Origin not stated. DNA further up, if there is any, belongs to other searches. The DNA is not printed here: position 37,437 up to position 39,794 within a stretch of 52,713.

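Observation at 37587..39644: Extracytoplasmic vWA (MIDAS-intact) domain fused to the TadB platform protein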

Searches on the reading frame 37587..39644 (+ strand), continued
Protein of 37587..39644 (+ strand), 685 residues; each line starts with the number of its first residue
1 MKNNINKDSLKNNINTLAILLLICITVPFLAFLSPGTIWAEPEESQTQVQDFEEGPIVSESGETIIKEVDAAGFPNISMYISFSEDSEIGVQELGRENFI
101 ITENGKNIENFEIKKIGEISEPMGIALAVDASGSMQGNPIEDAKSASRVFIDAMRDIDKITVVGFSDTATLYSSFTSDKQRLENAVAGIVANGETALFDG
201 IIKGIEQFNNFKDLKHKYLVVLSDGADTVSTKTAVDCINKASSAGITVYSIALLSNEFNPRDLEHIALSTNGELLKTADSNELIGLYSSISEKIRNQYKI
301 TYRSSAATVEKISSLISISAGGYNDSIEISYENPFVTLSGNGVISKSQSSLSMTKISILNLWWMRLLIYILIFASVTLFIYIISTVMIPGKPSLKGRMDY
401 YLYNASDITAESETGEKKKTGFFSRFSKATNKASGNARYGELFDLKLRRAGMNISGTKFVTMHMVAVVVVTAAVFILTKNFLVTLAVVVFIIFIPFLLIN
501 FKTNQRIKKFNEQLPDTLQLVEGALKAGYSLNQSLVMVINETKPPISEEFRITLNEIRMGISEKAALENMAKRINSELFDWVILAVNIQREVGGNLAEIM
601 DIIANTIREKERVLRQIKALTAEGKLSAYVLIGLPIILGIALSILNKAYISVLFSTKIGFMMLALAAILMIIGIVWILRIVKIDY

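Call 35: search_protein_representatives(alignment_id=A1)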
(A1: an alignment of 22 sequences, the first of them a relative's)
Query: 22 sequences, 654 profile positions. Proteins with E-value up to 0.001 (for the whole library): 175526; up to 1e-10: 86254; up to 1e-30: 15700. The best 150 are listed.
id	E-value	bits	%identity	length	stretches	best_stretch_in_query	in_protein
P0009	5.4e-246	834.6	-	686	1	7-654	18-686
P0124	1.8e-244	829.6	-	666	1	2-654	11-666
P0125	1.6e-232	790.0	-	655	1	2-654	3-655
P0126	2.1e-220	750.0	-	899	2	37-653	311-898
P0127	5.9e-220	748.5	-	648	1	3-654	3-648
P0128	1.5e-219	747.2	-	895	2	35-654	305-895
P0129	1.6e-214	730.5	-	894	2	29-651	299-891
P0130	3.1e-214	729.6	-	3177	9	89-267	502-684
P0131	3.0e-211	719.8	-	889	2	25-654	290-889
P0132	5.4e-203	692.5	-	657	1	16-654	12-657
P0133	2.7e-202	690.2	-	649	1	6-654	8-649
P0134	3.8e-202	689.7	-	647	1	1-654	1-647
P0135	2.4e-200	683.7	-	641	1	21-654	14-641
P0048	6.0e-199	679.1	-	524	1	134-654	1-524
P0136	8.3e-197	672.1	-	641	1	10-654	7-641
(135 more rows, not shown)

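Call 38: search_solved_structures(query=A1, max_evalue=0.001)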
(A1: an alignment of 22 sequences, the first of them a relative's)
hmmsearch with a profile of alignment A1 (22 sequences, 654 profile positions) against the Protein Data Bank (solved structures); distinct sequences matched with E-value up to 0.001: 85 (the best 60 are shown).
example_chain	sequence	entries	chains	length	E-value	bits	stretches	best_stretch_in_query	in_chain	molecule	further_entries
4rck_A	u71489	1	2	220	1.3e-25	93.1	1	88-262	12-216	Hypothetical membrane spanning protein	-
9c4f_I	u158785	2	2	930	1.8e-21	79.5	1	76-312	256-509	Inter-alpha-trypsin inhibitor heavy chain H4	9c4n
8s05_A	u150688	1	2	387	1.1e-20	76.9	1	95-259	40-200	Conserved protein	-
6pyo_A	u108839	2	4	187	9.9e-16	60.5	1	97-252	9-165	cDNA FLJ56608, highly similar to Homo sapiens chloride channel, calcium activated, family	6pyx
6tnj_A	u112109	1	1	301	4.8e-14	54.9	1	91-199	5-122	Minor fimbrium subunit Mfa5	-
6to1_A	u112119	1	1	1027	2.3e-13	52.7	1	89-199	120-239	Minor fimbrium subunit Mfa5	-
8fz4_A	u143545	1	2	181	8.6e-13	50.8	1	92-259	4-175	Anthrax toxin receptor 2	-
7n1o_A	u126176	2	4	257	9.8e-13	50.6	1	89-259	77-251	Transcription factor ETV6,Isoform 4 of Anthrax toxin receptor 2 | Transcription factor ETV6,Anthrax toxin receptor 2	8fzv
8ft6_A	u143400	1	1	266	1.1e-12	50.4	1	89-259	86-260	Transcription factor ETV6,Anthrax toxin receptor 2 chimera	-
8fzu_A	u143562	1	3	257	1.5e-12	50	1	89-259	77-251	Transcription factor ETV6,Anthrax toxin receptor 2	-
8ft8_A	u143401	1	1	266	1.6e-12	49.9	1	89-259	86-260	Transcription factor ETV6,Anthrax toxin receptor 2 chimera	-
9doc_A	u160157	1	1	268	1.7e-12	49.8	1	89-259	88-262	Transcription factor ETV6,Capillary morphogenesis gene 2 protein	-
9ykb_A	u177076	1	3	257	1.9e-12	49.7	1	89-259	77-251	Transcription factor ETV6,Anthrax toxin receptor 2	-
1shu_X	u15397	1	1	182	3.4e-12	48.8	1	93-259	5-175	Anthrax toxin receptor 2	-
1sht_X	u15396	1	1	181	3.5e-12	48.8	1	93-259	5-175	Anthrax toxin receptor 2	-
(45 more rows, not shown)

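Call 42: find_encoding_contigs(protein=P0001, flank=1000, max_places=3)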
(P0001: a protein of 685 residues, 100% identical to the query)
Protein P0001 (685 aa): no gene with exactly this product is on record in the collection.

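Call 44: find_encoding_contigs(protein=P0024, flank=10000, max_places=2)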
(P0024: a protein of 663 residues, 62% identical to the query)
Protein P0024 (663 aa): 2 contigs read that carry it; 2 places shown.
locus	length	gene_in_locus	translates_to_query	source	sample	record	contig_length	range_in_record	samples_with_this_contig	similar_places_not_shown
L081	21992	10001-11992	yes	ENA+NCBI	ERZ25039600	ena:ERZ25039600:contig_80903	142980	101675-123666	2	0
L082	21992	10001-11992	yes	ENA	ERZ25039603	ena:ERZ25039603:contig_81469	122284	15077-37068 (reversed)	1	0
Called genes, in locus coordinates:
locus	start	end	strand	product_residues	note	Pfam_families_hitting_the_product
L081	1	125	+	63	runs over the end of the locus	PF04964:Flp_Fap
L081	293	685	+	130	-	PF07811:TadE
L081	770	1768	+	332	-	PF13400:Tad (weak)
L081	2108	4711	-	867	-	PF00989:PAS (faint), PF13188:PAS_8 (faint), PF08447:PAS_3, PF13426:PAS_9 (weak), PF00990:GGDEF, PF01966:HD, PF13487:HD_5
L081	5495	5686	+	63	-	PF04964:Flp_Fap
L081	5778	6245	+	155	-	PF07811:TadE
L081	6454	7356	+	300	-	PF16976:RcpC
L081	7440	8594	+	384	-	PF01656:CbiA (weak), PF10609:ParA (faint)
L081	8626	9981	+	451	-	PF00437:T2SSE, PF27713:UCP018868 (weak)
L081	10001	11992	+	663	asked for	PF00092:VWA, PF13519:VWA_2, PF13768:VWA_3 (weak), PF00482:T2SSF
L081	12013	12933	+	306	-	PF00482:T2SSF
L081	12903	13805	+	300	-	-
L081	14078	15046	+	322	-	-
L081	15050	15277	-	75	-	-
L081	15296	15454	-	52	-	-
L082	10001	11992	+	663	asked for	PF00092:VWA, PF13519:VWA_2, PF13768:VWA_3 (weak), PF00482:T2SSF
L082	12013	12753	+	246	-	PF00482:T2SSF (weak)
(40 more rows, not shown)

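Call 45: find_encoding_contigs(protein=P0002, flank=8000, max_places=2)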
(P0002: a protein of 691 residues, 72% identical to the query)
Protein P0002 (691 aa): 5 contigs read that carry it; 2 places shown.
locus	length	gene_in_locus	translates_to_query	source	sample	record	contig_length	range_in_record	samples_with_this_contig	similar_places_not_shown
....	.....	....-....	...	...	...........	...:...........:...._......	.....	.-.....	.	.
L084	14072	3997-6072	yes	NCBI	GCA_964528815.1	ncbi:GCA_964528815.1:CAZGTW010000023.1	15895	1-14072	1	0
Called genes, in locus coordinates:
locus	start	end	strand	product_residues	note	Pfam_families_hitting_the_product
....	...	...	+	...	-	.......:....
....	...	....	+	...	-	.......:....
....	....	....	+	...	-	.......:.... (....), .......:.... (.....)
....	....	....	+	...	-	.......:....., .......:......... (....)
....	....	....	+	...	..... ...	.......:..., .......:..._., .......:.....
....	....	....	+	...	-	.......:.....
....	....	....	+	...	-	-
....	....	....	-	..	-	-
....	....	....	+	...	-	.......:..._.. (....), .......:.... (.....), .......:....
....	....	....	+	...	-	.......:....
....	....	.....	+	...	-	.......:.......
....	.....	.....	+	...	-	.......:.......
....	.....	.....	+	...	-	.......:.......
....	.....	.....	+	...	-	-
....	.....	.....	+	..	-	-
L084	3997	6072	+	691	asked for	PF00092:VWA, PF13519:VWA_2, PF00482:T2SSF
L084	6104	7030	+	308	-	PF00482:T2SSF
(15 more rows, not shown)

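Call 50: search_protein_families(library=pfam, proteins=[L003:4897-6513:+, L004:2739-4373:+, L008:7440-8990:+, L046:3899-5428:+, L001:5435-6475:+, L013:5428-6540:+, L024:5183-6271:+, L009:5386-6438:+], max_evalue=0.01)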
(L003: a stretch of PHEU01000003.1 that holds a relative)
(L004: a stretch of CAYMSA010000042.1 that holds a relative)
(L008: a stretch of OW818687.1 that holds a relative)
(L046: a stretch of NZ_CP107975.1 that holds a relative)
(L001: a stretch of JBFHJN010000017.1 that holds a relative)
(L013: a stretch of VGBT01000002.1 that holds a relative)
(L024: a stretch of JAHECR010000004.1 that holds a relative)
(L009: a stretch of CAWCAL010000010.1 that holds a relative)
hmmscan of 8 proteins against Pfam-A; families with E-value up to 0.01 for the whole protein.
L003:4897-6513:+ (539 aa): 3 families
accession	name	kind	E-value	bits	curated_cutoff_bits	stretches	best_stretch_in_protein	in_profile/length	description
PF13400.11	Tad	-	2.6e-10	40.9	22.3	1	13-57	1-44/47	Putative Flp pilus-assembly TadE/G-like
PF09977.15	Tad_C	-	2.6e-05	25.6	22.1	1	43-134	14-93/93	Putative Tad-like Flp pilus-assembly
PF07811.17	TadE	-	0.0045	17.5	22.9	0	13-54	1-42/43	TadE-like protein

L004:2739-4373:+ (545 aa): 2 families
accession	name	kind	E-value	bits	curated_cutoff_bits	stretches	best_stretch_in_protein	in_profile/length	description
PF13400.11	Tad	-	7.2e-11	42.7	22.3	1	13-57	1-44/47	Putative Flp pilus-assembly TadE/G-like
PF09977.15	Tad_C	-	0.00016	23.1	22.1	1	44-130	15-93/93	Putative Tad-like Flp pilus-assembly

L008:7440-8990:+ (517 aa): 2 families
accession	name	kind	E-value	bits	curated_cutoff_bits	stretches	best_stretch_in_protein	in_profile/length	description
PF13400.11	Tad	-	1.2e-06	29.1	22.3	1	17-61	1-44/47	Putative Flp pilus-assembly TadE/G-like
PF07811.17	TadE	-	0.0018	18.8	22.9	1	17-58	1-42/43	TadE-like protein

L046:3899-5428:+ (510 aa): 1 family
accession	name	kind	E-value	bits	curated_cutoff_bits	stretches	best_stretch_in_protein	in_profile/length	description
PF13400.11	Tad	-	2.1e-09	38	22.3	1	171-210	6-45/47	Putative Flp pilus-assembly TadE/G-like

L001:5435-6475:+ (347 aa): 1 family
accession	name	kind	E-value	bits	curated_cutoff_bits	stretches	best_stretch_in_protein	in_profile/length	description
PF13400.11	Tad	-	2.1e-10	41.2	22.3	1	16-61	2-46/47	Putative Flp pilus-assembly TadE/G-like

L013:5428-6540:+ (371 aa): 1 family
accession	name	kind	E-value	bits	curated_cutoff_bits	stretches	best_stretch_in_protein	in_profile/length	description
PF13400.11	Tad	-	2.7e-09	37.6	22.3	1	52-99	1-47/47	Putative Flp pilus-assembly TadE/G-like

L024:5183-6271:+ (363 aa): 1 family
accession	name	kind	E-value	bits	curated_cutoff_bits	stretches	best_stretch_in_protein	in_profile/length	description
PF13400.11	Tad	-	9.6e-10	39.1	22.3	1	11-54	1-43/47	Putative Flp pilus-assembly TadE/G-like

L009:5386-6438:+ (351 aa): 1 family
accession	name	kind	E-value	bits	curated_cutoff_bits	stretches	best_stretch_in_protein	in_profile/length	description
PF13400.11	Tad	-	8.7e-10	39.2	22.3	1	16-63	1-47/47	Putative Flp pilus-assembly TadE/G-like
